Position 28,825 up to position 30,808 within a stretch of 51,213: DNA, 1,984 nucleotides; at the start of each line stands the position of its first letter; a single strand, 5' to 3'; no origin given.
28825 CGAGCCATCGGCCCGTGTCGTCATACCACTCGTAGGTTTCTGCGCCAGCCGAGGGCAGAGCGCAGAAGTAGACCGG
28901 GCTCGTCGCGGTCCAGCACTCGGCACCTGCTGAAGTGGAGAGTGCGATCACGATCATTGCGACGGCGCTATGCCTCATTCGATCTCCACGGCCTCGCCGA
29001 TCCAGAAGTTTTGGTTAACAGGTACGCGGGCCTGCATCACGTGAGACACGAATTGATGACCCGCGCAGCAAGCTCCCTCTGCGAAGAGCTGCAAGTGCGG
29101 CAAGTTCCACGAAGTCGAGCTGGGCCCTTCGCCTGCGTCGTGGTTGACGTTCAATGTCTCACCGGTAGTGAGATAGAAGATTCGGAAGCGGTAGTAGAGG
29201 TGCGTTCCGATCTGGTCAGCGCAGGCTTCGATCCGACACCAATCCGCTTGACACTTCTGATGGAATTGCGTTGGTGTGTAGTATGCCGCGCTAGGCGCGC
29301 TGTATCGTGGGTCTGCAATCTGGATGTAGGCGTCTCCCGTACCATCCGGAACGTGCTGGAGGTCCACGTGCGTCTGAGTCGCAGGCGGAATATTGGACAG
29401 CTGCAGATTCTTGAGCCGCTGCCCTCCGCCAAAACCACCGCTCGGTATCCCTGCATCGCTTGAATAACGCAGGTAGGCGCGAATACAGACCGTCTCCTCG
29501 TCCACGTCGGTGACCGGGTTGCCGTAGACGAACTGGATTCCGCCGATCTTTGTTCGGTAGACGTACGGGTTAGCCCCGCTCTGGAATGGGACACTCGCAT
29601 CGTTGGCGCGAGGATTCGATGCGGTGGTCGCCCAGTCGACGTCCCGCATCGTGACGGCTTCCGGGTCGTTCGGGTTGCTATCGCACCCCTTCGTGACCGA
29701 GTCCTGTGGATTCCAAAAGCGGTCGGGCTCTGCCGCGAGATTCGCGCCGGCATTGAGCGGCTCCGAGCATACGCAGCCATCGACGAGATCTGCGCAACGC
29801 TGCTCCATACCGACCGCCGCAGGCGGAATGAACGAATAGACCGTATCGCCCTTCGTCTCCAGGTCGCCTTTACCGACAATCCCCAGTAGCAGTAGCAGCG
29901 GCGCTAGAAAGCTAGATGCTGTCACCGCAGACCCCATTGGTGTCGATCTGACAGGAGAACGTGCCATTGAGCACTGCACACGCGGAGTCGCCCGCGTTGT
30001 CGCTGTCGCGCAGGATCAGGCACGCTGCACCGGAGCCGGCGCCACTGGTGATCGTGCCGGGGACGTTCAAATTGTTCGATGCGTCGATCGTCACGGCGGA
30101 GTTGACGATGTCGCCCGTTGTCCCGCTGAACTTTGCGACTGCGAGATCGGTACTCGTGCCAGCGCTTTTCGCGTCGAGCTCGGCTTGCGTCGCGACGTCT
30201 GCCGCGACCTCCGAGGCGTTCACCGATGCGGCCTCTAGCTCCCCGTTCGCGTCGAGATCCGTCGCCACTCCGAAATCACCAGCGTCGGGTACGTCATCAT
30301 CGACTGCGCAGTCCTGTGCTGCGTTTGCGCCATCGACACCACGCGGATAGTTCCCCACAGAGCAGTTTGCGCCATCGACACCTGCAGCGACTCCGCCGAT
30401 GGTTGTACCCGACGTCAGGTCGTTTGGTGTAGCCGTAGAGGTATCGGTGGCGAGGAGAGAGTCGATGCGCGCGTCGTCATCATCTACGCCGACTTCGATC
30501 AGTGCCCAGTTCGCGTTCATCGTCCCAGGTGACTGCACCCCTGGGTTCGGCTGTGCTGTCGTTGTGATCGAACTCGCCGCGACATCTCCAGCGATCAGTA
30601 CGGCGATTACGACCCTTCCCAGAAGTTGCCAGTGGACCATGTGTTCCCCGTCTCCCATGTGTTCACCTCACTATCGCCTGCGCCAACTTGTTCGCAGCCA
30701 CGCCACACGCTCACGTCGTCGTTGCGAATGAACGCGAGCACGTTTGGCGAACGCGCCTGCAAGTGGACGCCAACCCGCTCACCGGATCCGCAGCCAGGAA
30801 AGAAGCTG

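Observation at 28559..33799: Six consecutive tail-distal genes all encode Sec-type signal peptides and an even number of cysteines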

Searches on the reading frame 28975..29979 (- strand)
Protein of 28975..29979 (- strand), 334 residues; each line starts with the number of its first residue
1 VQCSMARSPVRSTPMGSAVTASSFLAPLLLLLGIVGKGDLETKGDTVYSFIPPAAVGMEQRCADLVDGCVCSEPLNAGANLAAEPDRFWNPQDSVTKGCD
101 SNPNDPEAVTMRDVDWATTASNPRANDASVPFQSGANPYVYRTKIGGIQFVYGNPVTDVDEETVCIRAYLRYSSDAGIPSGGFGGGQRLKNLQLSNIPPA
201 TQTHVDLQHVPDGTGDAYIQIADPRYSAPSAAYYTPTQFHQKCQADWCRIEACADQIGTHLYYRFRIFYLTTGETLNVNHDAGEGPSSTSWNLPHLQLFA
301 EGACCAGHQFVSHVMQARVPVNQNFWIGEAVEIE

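Call 6: search_protein_families(library=pfam, proteins=[window:28975-29979:-], max_evalue=0.1)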
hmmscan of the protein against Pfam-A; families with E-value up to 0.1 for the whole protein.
window:28975-29979:- (334 aa): 0 families

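Call 7: search_protein_families(library=phrogs, proteins=[window:28975-29979:-], max_evalue=0.1)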
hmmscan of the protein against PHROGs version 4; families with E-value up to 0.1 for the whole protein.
window:28975-29979:- (334 aa): 0 families

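Call 53: find_homologous_proteins(query=window:28975-29979:-, max_evalue=0.001)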
Query window:28975-29979:- (334 aa): 5 proteins with E <= 0.001 among 2059 candidates.
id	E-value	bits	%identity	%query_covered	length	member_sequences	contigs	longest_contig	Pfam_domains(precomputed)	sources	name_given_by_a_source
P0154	3.9e-222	755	100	96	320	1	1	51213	-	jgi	jgi:hypothetical protein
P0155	8.4e-92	326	55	85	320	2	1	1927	-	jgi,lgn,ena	-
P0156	7.2e-82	293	52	84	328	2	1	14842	-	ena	-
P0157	2.9e-61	226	44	83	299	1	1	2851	-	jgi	jgi:hypothetical protein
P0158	1.1e-47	181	47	64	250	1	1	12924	-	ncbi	-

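Call 55: find_encoding_contigs(protein=P0156, flank=10000, max_places=2)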
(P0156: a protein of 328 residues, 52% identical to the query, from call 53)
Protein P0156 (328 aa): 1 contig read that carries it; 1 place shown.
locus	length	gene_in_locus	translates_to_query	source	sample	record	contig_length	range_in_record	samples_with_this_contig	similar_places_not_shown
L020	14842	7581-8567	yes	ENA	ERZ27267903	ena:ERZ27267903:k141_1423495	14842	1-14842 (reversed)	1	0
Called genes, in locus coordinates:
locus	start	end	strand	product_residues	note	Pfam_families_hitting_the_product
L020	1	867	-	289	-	?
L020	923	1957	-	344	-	PF01522:Polysacc_deac_1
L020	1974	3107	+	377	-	PF13439:Glyco_transf_4, PF13579:Glyco_trans_4_4, PF20706:GT4-conflict (weak), PF00534:Glycos_transf_1, PF13692:Glyco_trans_1_4, PF13524:Glyco_trans_1_2 (weak)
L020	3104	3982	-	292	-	PF05721:PhyH (weak)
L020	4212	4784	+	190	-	PF01451:LMWPc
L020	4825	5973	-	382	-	PF13439:Glyco_transf_4, PF13579:Glyco_trans_4_4, PF13524:Glyco_trans_1_2 (faint), PF20706:GT4-conflict (weak), PF00534:Glycos_transf_1, PF13692:Glyco_trans_1_4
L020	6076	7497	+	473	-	PF04932:Wzy_C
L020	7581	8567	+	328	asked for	-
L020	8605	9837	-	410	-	PF13439:Glyco_transf_4, PF13692:Glyco_trans_1_4, PF13524:Glyco_trans_1_2 (weak), PF00534:Glycos_transf_1 (weak)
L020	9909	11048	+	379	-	PF13579:Glyco_trans_4_4 (weak), PF13439:Glyco_transf_4, PF00534:Glycos_transf_1, PF13692:Glyco_trans_1_4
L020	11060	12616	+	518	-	PF01554:MatE (faint), PF01943:Polysacc_synt, PF13440:Polysacc_synt_3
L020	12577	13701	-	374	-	PF13472:Lipase_GDSL_2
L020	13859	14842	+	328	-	?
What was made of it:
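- E comes from a cellular secreted family, one member in an exopolysaccharide locus, which fits a free exoprotein better (call 55).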

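Call 56: find_encoding_contigs(protein=P0158, flank=10000, max_places=2)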
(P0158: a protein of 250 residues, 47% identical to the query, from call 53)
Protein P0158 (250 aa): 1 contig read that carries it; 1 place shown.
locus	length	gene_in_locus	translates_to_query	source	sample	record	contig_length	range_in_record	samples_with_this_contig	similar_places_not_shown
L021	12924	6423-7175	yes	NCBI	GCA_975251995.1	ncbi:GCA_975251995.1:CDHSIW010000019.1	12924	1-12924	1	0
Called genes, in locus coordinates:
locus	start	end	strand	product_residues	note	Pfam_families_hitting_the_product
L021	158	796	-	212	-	PF00702:Hydrolase, PF12710:HAD, PF13419:HAD_2, PF13242:Hydrolase_like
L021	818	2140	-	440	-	PF02881:SRP54_N, PF13401:AAA_22 (faint), PF00448:SRP54, PF02978:SRP_SPB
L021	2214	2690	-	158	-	PF00027:cNMP_binding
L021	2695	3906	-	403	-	PF00926:DHBP_synthase, PF00925:GTP_cyclohydro2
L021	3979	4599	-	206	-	PF00677:Lum_binding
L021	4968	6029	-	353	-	PF00383:dCMP_cyt_deam_1, PF14437:MafB19-deam (weak), PF01872:RibD_C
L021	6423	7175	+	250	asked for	-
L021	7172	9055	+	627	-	PF17803:Cadherin_4, PF17892:Cadherin_5, PF17963:Big_9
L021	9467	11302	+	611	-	PF17803:Cadherin_4, PF17892:Cadherin_5, PF17963:Big_9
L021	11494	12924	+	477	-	?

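Call 67: predict_structure(alignment_id=A6)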
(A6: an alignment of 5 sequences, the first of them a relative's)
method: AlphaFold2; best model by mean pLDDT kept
length: 320 residues; sequences in the alignment: 5
mean_pLDDT: 52.7   pTM: 0.58
mean pLDDT of the five models: 52.7, 50.9, 50.7, 47.9, 47.1
residues with pLDDT >= 90: 0; 70-90: 79; 50-70: 78; < 50: 163
segments of 3 or more residues with pLDDT < 50: 1-133, 182-186, 286-290, 305-320
pLDDT, mean of each block of 10 residues (from residue 1): 35 38 33 30 31 30 34 42 32 41 42 35 40 52 61 71 60 60 53 74 77 69 80 75 75 76 77 64 50 59 45 43
secondary structure, 60 per line:
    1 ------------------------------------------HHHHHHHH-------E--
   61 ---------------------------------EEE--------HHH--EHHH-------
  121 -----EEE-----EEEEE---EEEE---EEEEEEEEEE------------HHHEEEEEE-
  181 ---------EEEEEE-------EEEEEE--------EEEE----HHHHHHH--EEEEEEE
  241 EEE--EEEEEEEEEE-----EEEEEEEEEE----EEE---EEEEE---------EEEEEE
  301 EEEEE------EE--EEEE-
elements in order: H43-50 E94-96 E126-128 E134-138 E142-145 E149-158 E174-179 E190-195 E203-208 E217-220 H225-231 E234-243 E246-255 E261-270 E275-277 E281-285 E295-305 E316-319

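Call 72: fold_search(model_id=the predicted structure, library=pdb)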
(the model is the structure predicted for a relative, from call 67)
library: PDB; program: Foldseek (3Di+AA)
matches with E <= 10: 1065; with E <= 0.001: 25
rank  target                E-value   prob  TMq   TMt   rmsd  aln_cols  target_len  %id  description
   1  6pnq_A                4.9e-05  1.00  0.29  0.44   6.6       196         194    8  Crystal structure of the SS2A splice insert-containing neurexin-1 LNS2 domain in complex with neurexophilin-1 (released 2019-10-09)
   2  8pn5_E                2.8e-04  1.00  0.30  0.28  10.7       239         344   10  Crystal structure of the HC7-Glu200Ala mutant complexed to a triglycopeptide (released 2024-03-06)
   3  8pn5_B                3.8e-04  1.00  0.30  0.28  11.0       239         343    9  Crystal structure of the HC7-Glu200Ala mutant complexed to a triglycopeptide (released 2024-03-06)
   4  8pn5_G                4.1e-04  1.00  0.30  0.28  11.1       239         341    9  Crystal structure of the HC7-Glu200Ala mutant complexed to a triglycopeptide (released 2024-03-06)
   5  6xkl_B                4.1e-04  0.96  0.20  0.08  11.9       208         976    9  SARS-CoV-2 HexaPro S One RBD up (released 2020-07-15)
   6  7edi_B                4.1e-04  0.60  0.16  0.07  14.3       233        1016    8  Cryo-EM structure of SARS-CoV-2 S-UK variant (B.1.1.7), two RBD-up conformation (released 2021-09-01)
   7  7xod_C                4.8e-04  0.63  0.15  0.06  16.2       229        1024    9  SARS-CoV-2 Omicron BA.2 Variant Spike Trimer with three JMB2002 Fab Bound (released 2022-06-15)
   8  8pn5_D                5.1e-04  1.00  0.30  0.28  11.1       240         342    9  Crystal structure of the HC7-Glu200Ala mutant complexed to a triglycopeptide (released 2024-03-06)
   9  6w4q_A                5.3e-04  1.00  0.30  0.14   5.7       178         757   16  Crystal structure of full-length tailspike protein 2 (TSP2, ORF211) ) from Escherichia coli O157:H7 bacteriophage CAB1 (released 2021-01-20)
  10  6w4q_F                5.3e-04  1.00  0.31  0.15   5.9       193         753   12  Crystal structure of full-length tailspike protein 2 (TSP2, ORF211) ) from Escherichia coli O157:H7 bacteriophage CAB1 (released 2021-01-20)
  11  8c2r_A                5.3e-04  0.96  0.20  0.08  11.7       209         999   10  SARS-CoV2 Omicron BA.1 spike in complex with CAB-A17 antibody (released 2024-05-22)
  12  6xey_C                5.6e-04  0.89  0.21  0.08  12.9       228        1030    9  Cryo-EM structure of the SARS-CoV-2 spike glycoprotein bound to Fab 2-4 (released 2020-07-22)
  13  8huy_A                6.3e-04  1.00  0.31  0.16   6.2       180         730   10  N-acetyl-(R)-beta-phenylalanine acylase (released 2023-03-15)
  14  7edg_A                6.3e-04  0.90  0.20  0.08  12.2       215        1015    8  Cryo-EM structure of SARS-CoV-2 S-UK variant (B.1.1.7), one RBD-up conformation 2 (released 2021-09-01)
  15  8k5h_A                6.6e-04  0.90  0.22  0.09  11.9       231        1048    8  Structure of the SARS-CoV-2 BA.1 spike with UT28-RD (released 2023-12-27)
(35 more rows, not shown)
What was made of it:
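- On Concanavalin A-like lectin/glucanase (LamG) superfamily (for E and C): E's AF2 model is poor (pLDDT 52.7), but its C-terminal half hits LNS/LamG, galectin-like and phage CBM folds at probability 1 (calls 67, 72).
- The C-terminal half of E's model (mean pLDDT 52.7) resembles ConA/LamG lectin-glucanase folds (call 72).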

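Call 76: find_related_loci(query=A6, collection=genome_contigs, flank=6000)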
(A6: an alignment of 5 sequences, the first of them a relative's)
Query A6 (320 aa) in genome_contigs; peptide patterns used: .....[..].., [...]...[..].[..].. (x = any residue, [..] = any of these).
29 stretches matched a pattern; 4 encode a relative of the query (tblastn E <= 1e-3); 4 distinct loci.
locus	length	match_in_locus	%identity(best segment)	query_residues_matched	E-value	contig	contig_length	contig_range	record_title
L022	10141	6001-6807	30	47-320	9e-18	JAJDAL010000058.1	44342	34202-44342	MAG: Deltaproteobacteria bacterium isolate OFTM280 OFTM280_57, whole genome shotgun sequence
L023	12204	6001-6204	47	39-111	3e-12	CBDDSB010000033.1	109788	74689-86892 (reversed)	uncultured bacterium isolate s10a_84 genome assembly, contig: k141_2065874, whole genome shotgun sequence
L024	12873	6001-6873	28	10-320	4e-21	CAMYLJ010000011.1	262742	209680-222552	MAG: uncultured delta proteobacterium isolate FCS_M_Myxococcota_02 genome assembly, contig: scaffold_120, whole genome s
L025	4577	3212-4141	23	41-320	1e-7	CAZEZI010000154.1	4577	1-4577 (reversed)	MAG TPA_asm: uncultured Thioalkalispiraceae bacterium isolate SRP128015_co3_350 genome assembly, contig: NODE_27139_leng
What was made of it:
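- On Prophage moron or lysogenic-conversion cargo: E alone has cellular relatives (call 76).
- Others are in Myxococcota and Deltaproteobacteria MAGs (calls 55, 56, 76).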

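Call 114: search_protein_families(library=ncbifam, proteins=[window:28975-29967:-], max_evalue=0.05)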
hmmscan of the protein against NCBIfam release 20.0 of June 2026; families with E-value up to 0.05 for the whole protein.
window:28975-29967:- (330 aa): 0 families

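Call 115: search_protein_families(library=padloc, proteins=[window:28975-29967:-], max_evalue=0.05)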
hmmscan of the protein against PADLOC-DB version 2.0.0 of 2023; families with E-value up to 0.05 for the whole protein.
window:28975-29967:- (330 aa): 0 families

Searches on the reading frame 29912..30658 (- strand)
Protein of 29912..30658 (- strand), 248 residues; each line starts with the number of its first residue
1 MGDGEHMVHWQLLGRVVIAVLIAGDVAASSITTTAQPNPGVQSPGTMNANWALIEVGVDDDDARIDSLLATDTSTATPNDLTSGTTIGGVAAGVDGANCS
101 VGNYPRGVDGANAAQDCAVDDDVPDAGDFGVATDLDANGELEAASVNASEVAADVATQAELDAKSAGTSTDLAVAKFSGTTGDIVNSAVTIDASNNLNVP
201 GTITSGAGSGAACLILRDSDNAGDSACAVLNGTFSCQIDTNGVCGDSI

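Call 6: search_protein_families(library=pfam, proteins=[window:29912-30658:-], max_evalue=0.1)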
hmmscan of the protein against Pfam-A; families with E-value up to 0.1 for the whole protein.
window:29912-30658:- (248 aa): 0 families

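Call 7: search_protein_families(library=phrogs, proteins=[window:29912-30658:-], max_evalue=0.1)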
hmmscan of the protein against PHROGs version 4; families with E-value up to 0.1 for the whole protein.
window:29912-30658:- (248 aa): 0 families

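Call 26: search_dna_similar(query=window:29912-30658:-, collection=phages, mode=protein, max_rows=15, max_evalue=1)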
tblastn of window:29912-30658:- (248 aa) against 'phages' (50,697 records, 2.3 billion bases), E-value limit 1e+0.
Records with a match: 1; places in all: 1; records where one place covers at least 80% of the query: 0.
Best place of each record, by identity: <60% 1.
By first word of the organism name: Mycobacterium 1.
By host as written in the record: Mycobacterium smegmatis mc2 155 1.
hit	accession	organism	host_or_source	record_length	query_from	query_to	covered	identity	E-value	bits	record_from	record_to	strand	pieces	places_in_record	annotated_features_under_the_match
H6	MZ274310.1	Mycobacterium phage Boilgate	Mycobacterium smegmatis mc2 155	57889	168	204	15%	52.6%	4e-1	38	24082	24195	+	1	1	25: hypothetical protein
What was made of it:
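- Checked: The only match is a Mycobacterium phage hypothetical protein at E = 0.4 (call 26).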

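Call 60: find_related_loci(query=window:29912-30658:-, collection=viral_contigs, flank=8000)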
Query window:29912-30658:- (248 aa) in viral_contigs; peptide patterns used: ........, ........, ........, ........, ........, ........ (x = any residue, [..] = any of these).
15 stretches matched a pattern, but none encodes a relative of the query by tblastn (E <= 1e-3).

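Call 61: search_solved_structures(query=window:29912-30658:-, max_evalue=10, show_alignments=2)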
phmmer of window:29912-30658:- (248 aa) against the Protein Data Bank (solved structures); distinct sequences matched with E-value up to 10: 0.
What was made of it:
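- Tried and rejected: D. No relatives were found anywhere (calls 26, 60, 61).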

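Call 114: search_protein_families(library=ncbifam, proteins=[window:29912-30640:-], max_evalue=0.05)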
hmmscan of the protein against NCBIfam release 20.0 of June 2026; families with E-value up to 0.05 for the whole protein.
window:29912-30640:- (242 aa): 0 families

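Call 115: search_protein_families(library=padloc, proteins=[window:29912-30640:-], max_evalue=0.05)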
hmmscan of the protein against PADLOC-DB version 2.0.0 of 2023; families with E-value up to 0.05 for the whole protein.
window:29912-30640:- (242 aa): 0 families
